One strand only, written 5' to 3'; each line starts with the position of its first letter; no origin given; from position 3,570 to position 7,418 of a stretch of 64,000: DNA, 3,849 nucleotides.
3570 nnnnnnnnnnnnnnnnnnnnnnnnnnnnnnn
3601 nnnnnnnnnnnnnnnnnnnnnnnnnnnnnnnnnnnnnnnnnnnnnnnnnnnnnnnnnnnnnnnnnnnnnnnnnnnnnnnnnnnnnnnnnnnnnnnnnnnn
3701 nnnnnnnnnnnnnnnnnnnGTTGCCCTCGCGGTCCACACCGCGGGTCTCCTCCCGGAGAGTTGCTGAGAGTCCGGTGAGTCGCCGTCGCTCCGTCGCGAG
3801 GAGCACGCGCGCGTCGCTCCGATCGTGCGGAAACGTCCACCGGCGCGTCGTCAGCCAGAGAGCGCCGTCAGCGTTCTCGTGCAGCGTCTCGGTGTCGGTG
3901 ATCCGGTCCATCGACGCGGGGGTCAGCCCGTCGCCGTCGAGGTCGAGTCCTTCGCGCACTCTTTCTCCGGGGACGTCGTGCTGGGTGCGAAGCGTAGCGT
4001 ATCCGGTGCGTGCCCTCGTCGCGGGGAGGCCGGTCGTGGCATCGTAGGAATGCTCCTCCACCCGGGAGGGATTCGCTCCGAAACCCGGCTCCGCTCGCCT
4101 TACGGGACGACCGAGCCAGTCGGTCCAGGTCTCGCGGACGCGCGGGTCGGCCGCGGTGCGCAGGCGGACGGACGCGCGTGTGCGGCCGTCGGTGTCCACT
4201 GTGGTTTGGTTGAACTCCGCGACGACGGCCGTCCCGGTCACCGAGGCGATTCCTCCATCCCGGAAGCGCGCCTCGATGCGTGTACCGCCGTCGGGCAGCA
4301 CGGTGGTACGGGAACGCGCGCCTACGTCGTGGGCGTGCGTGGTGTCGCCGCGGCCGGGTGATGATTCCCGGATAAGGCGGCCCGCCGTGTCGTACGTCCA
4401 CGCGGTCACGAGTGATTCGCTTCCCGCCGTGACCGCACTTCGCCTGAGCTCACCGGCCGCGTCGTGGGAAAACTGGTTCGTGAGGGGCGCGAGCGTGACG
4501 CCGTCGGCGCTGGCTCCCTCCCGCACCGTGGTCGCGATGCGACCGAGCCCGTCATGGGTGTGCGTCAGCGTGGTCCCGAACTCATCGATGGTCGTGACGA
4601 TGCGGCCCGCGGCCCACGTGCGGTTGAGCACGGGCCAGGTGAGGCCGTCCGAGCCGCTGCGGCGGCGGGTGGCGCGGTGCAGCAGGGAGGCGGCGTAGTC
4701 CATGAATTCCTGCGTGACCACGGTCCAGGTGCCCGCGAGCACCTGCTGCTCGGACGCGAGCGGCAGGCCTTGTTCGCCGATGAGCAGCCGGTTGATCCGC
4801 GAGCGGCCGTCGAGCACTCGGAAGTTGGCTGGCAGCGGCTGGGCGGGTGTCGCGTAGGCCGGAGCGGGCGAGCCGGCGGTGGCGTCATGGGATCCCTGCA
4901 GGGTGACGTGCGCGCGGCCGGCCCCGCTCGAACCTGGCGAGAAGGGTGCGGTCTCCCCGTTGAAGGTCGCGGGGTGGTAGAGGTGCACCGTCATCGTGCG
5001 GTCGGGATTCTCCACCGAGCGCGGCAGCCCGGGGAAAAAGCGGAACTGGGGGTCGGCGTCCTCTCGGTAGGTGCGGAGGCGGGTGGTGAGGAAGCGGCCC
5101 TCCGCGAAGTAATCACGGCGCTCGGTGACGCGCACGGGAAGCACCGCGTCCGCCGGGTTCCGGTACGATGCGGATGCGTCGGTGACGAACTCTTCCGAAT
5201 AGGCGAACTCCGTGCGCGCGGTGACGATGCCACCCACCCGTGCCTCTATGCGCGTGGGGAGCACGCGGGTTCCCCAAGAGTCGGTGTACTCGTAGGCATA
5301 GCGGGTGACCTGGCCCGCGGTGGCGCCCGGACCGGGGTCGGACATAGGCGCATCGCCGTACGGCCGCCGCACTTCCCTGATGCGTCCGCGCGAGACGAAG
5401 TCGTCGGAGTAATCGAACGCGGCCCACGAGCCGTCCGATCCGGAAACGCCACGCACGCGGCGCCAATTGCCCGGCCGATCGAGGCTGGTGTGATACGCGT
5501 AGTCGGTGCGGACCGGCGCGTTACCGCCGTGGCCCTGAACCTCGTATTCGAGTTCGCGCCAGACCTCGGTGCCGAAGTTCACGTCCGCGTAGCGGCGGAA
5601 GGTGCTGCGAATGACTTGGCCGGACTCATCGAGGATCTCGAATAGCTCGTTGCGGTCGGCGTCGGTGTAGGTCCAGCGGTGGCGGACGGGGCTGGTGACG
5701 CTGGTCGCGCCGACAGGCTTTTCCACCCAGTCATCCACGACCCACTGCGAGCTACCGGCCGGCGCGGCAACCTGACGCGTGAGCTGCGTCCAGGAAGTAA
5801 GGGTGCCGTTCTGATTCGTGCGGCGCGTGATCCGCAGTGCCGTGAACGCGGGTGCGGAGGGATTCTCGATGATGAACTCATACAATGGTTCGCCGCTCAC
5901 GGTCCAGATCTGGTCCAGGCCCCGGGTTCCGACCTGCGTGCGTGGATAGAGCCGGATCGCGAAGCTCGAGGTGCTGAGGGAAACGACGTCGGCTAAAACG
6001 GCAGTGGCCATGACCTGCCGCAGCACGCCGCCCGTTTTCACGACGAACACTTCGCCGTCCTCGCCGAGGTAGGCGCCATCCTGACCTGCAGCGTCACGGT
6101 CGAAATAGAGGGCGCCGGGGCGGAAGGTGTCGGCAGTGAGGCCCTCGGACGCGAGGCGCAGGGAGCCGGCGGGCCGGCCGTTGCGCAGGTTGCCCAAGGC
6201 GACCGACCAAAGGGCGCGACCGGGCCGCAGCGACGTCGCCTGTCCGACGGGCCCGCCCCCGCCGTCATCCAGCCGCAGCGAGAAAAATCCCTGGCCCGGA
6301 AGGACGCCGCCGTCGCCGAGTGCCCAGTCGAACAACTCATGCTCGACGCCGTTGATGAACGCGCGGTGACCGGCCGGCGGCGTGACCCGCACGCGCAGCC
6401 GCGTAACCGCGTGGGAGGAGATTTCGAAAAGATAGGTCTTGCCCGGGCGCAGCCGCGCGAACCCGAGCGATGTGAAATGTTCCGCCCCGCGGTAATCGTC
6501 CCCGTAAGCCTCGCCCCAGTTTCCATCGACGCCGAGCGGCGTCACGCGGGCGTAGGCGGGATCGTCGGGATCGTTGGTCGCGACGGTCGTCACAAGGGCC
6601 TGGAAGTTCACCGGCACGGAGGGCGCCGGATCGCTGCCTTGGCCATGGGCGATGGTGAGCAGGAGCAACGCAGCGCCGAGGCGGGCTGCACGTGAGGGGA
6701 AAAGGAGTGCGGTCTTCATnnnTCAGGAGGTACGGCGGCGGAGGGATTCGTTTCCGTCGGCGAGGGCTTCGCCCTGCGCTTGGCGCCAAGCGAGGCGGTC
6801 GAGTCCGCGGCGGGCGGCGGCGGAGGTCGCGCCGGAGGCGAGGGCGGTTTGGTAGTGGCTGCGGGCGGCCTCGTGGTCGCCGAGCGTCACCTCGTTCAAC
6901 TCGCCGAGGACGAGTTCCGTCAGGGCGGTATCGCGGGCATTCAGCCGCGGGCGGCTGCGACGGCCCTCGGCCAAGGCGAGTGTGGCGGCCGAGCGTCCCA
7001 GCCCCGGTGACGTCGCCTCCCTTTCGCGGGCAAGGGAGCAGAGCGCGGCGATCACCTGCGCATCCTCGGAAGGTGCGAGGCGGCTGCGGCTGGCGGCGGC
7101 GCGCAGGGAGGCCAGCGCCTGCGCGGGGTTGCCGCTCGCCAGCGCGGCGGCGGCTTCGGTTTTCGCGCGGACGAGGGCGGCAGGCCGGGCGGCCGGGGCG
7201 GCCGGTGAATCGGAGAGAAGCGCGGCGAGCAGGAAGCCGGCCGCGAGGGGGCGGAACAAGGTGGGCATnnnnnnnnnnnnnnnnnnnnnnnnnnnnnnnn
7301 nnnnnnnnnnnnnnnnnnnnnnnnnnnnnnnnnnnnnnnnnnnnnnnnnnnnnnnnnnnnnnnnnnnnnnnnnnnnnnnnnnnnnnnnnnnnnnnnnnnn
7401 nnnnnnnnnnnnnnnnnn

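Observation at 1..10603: Five-gene, all-exported Rhs toxin operon: candidate undescribed Sec-dependent toxin delivery system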

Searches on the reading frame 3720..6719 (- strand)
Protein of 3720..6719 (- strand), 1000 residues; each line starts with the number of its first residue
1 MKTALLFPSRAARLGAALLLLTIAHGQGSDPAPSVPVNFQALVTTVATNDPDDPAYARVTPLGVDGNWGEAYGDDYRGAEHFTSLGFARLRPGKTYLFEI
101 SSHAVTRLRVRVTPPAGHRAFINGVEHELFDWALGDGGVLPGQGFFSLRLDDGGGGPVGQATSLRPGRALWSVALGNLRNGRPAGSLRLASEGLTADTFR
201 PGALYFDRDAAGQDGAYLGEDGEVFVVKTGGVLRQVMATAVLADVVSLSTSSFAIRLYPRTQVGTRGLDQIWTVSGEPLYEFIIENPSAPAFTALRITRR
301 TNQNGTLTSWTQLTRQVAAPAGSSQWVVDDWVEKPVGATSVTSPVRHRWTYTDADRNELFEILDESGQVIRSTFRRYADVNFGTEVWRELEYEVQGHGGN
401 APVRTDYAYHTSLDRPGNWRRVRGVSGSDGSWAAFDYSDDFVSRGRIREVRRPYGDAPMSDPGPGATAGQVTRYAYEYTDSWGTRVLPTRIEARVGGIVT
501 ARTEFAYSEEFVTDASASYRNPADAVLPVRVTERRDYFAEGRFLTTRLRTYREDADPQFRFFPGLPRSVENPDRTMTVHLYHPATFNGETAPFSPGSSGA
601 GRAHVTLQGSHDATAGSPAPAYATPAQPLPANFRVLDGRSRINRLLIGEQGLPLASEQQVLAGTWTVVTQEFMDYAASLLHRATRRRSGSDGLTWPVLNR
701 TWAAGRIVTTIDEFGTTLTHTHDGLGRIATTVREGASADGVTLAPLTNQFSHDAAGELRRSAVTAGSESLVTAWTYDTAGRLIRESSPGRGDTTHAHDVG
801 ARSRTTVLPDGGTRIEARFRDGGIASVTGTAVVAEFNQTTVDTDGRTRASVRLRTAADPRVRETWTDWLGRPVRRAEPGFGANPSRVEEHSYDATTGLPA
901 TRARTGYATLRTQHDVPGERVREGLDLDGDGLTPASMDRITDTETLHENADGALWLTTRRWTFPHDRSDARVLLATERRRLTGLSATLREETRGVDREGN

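Call 32: find_homologous_proteins(query=window:3720-6719:-, max_evalue=0.00001)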
Query window:3720-6719:- (1000 aa): 1 proteins with E <= 0.00001 among 8000 candidates.
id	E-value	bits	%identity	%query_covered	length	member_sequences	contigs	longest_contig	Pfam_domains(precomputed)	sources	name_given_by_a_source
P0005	1.2e-16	78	25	82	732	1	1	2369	-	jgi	jgi:YD repeat-containing protein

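Call 45: search_protein_representatives(protein=window:3720-6719:-)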
Query: 1000 residues. Proteins with E-value up to 0.001 (for the whole library): 1327; up to 1e-10: 762; up to 1e-30: 223. The best 150 are listed.
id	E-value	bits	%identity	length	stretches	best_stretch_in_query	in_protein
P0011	8.2e-252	854.7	47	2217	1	25-1000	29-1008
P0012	7.4e-163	560.3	38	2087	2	87-999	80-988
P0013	1.1e-152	526.6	52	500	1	16-502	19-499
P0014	4.7e-123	428.5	38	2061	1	86-1000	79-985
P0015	1.8e-115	403.4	36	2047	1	91-1000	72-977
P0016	3.2e-114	399.2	37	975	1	179-1000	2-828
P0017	2.2e-113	396.5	43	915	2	563-1000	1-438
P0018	1.7e-84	300.8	34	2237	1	72-996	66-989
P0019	1.6e-83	297.6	32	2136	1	89-1000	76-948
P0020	3.2e-83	296.7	32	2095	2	83-1000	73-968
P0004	5.3e-83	295.9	79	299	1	240-404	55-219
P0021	6.4e-83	295.6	31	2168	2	15-999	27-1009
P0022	1.4e-82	294.6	30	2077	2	35-999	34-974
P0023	7.5e-82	292.1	33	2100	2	34-556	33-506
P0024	6.6e-81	289.0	32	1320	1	91-999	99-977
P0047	6.1e-65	236.1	31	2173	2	81-990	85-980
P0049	1.1e-64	235.2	31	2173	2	89-1000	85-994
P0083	7.0e-55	202.8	32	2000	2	146-897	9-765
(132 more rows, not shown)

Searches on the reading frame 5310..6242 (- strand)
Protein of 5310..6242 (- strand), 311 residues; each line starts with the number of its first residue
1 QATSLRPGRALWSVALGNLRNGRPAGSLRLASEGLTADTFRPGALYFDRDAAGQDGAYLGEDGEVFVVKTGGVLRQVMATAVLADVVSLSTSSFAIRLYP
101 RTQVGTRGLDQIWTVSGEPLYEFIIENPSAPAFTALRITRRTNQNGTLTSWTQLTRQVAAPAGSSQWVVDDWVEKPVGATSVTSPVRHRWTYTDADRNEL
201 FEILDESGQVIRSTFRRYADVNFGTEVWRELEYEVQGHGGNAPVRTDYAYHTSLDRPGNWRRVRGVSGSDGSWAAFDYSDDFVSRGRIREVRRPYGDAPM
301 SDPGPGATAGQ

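Call 75: search_solved_structures(query=A5, max_evalue=1)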
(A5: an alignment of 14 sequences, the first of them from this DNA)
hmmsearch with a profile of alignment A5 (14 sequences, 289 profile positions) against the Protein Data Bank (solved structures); distinct sequences matched with E-value up to 1: 2.
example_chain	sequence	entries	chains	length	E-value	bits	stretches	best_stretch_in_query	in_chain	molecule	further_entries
6xu6_CM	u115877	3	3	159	0.25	13.9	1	103-183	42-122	60S ribosomal protein L14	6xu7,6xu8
4v6w_CM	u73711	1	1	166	0.28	13.8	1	103-183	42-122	60S ribosomal protein L14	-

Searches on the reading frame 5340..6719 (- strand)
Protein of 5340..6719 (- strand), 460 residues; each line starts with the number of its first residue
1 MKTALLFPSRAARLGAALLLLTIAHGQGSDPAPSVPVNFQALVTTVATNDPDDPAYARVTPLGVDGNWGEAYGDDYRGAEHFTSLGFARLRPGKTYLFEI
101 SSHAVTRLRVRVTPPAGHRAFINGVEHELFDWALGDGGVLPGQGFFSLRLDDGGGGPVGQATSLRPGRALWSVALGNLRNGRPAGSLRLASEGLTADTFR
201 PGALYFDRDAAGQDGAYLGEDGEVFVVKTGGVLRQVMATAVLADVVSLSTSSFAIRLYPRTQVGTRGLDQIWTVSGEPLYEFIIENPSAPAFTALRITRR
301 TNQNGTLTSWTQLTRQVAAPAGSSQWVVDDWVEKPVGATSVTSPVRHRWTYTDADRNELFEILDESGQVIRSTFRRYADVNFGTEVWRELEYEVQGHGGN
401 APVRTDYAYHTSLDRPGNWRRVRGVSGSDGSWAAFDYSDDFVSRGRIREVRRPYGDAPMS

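Call 13: find_homologous_proteins(query=window:5340-6719:-, max_evalue=0.001)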
Query window:5340-6719:- (460 aa): 4 proteins with E <= 0.001 among 8000 candidates.
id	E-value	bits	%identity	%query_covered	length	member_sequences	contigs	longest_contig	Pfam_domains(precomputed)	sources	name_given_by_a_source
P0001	1.2e-167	577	72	77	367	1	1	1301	-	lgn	-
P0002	9.1e-134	465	78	57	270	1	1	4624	-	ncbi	ncbi:MAG: hypothetical protein ACKOTE_09510, partial [Opitutaceae bacterium]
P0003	1.3e-109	385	73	52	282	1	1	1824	-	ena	-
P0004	2.9e-83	298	80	35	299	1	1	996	PF03308.23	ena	-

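Call 14: find_encoding_contigs(protein=P0002, flank=10000)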
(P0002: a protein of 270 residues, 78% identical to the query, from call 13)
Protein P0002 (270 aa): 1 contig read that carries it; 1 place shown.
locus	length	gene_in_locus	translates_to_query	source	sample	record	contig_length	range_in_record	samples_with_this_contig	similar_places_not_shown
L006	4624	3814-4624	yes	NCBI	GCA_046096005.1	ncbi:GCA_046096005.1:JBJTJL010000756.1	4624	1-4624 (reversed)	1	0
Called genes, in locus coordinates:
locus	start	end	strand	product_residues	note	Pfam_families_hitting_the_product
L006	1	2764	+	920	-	PF00047:ig (faint), PF18911:PKD_4 (faint), PF07679:I-set, PF13895:Ig_2 (weak), PF13927:Ig_3, PF07679:I-set (weak), PF13895:Ig_2 (weak), PF13927:Ig_3, +2 more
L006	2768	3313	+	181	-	-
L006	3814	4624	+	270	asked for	?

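Call 21: search_protein_families(library=pfam, proteins=[window:5340-6719:-], max_evalue=5)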
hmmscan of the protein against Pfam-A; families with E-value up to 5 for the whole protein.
window:5340-6719:- (460 aa): 0 families

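Call 82: predict_structure(alignment_id=A4)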
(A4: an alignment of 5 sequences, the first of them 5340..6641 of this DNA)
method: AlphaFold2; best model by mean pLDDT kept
length: 434 residues; sequences in the alignment: 5
mean_pLDDT: 45.3   pTM: 0.38
mean pLDDT of the five models: 45.3, 42.1, 40.9, 39.2, 32.9
residues with pLDDT >= 90: 0; 70-90: 16; 50-70: 162; < 50: 256
segments of 3 or more residues with pLDDT < 50: 1-5, 37-39, 49-54, 108-111, 127-215, 261-269, 277-299, 304-318, 327-332, 346-434
pLDDT, mean of each block of 10 residues (from residue 1): 53 70 64 58 52 55 63 65 69 57 53 55 50 27 30 30 31 28 24 25 28 45 60 57 55 60 43 51 44 46 47 47 51 54 50 33 31 32 32 35 33 32 32 26
secondary structure, 60 per line:
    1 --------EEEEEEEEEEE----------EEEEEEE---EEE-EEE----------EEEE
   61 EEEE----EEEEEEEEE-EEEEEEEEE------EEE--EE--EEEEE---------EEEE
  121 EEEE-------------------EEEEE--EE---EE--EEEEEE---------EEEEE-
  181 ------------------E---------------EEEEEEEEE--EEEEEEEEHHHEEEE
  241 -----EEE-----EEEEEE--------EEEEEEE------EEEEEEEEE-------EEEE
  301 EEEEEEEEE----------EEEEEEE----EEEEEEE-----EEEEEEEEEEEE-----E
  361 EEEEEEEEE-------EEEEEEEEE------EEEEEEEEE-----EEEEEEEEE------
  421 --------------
elements in order: E9-19 E30-36 E40-42 E44-46 E57-64 E69-77 E79-87 E94-96 E103-107 E117-124 E144-148 E160-165 E175-179 E215-223 E226-233 E237-240 E246-248 E254-259 E268-274 E281-289 E297-309 E320-326 E331-337 E343-354 E360-369 E377-385 E392-400 E406-414

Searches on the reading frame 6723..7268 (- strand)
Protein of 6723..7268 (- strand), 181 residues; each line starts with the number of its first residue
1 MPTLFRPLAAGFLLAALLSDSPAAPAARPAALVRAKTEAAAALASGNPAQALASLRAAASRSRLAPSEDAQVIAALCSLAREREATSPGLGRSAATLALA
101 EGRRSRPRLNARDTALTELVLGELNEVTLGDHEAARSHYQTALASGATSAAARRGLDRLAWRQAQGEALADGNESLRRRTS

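Call 5: search_protein_families(library=pfam, proteins=[window:6723-7268:-], max_evalue=0.01)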
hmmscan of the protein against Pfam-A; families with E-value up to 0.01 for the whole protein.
window:6723-7268:- (181 aa): 2 families
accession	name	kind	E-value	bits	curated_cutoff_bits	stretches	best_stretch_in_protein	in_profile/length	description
PF07719.23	TPR_2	-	0.0018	18.7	27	0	129-144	14-29/34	Tetratricopeptide repeat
PF13424.12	TPR_12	-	0.0034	18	30.1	0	113-144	43-73/77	Tetratricopeptide repeat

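Call 6: search_protein_families(library=ncbifam, proteins=[window:6723-7268:-], max_evalue=0.01)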
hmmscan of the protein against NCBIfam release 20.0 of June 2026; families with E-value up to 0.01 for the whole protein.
window:6723-7268:- (181 aa): 0 families

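Call 9: find_encoding_contigs(protein=window:6723-7268:-, flank=10000, max_places=6)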
Protein window:6723-7268:- (181 aa): 5 contigs read that carry it; 5 places shown.
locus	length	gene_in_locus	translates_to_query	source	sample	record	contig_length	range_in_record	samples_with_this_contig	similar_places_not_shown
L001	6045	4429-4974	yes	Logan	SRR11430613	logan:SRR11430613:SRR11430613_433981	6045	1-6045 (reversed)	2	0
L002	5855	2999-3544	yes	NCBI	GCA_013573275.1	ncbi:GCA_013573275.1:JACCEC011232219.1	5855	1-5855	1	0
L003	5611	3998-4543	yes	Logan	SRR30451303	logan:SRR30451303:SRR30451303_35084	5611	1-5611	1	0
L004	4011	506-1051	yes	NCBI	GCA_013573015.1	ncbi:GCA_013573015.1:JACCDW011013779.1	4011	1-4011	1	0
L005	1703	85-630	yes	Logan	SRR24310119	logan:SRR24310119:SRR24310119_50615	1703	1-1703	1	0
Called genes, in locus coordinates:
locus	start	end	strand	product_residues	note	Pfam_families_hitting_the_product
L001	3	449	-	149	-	?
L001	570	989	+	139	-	-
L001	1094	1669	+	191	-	-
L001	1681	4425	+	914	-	PF00047:ig (faint), PF07679:I-set, PF13927:Ig_3, PF07679:I-set (weak), PF13895:Ig_2 (weak), PF13927:Ig_3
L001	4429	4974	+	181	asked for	-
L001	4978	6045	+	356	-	?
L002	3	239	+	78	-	?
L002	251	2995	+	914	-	PF00047:ig (faint), PF07679:I-set, PF13927:Ig_3, PF07679:I-set (weak), PF13895:Ig_2 (weak), PF13927:Ig_3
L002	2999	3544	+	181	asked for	-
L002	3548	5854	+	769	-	?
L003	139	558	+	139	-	-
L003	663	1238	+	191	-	-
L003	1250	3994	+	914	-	PF00047:ig (faint), PF07679:I-set, PF13927:Ig_3, PF07679:I-set (weak), PF13895:Ig_2 (weak), PF13927:Ig_3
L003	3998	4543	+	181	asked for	-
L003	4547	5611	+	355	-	?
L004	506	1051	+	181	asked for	-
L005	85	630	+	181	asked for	-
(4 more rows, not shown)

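Call 21: search_protein_families(library=pfam, proteins=[window:6726-7268:-], max_evalue=5)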
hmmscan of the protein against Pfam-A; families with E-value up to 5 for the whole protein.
window:6726-7268:- (181 aa): 6 families
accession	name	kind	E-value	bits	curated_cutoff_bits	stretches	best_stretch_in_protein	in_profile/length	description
PF07719.23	TPR_2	-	0.0018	18.7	27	1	129-144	14-29/34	Tetratricopeptide repeat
PF13424.12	TPR_12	-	0.0034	18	30.1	2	113-144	43-73/77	Tetratricopeptide repeat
PF14559.12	TPR_19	-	0.43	11.4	25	2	130-165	5-40/68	Tetratricopeptide repeat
PF13428.12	TPR_14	-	1.6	10.1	23.5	1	126-155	11-40/44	Tetratricopeptide repeat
PF13432.12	TPR_16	-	4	8.4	32.7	2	127-163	8-44/65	Tetratricopeptide repeat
PF25181.1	Phage_Bbp19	-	4.2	7.7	25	1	71-105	12-43/61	Bbp19-like phage protein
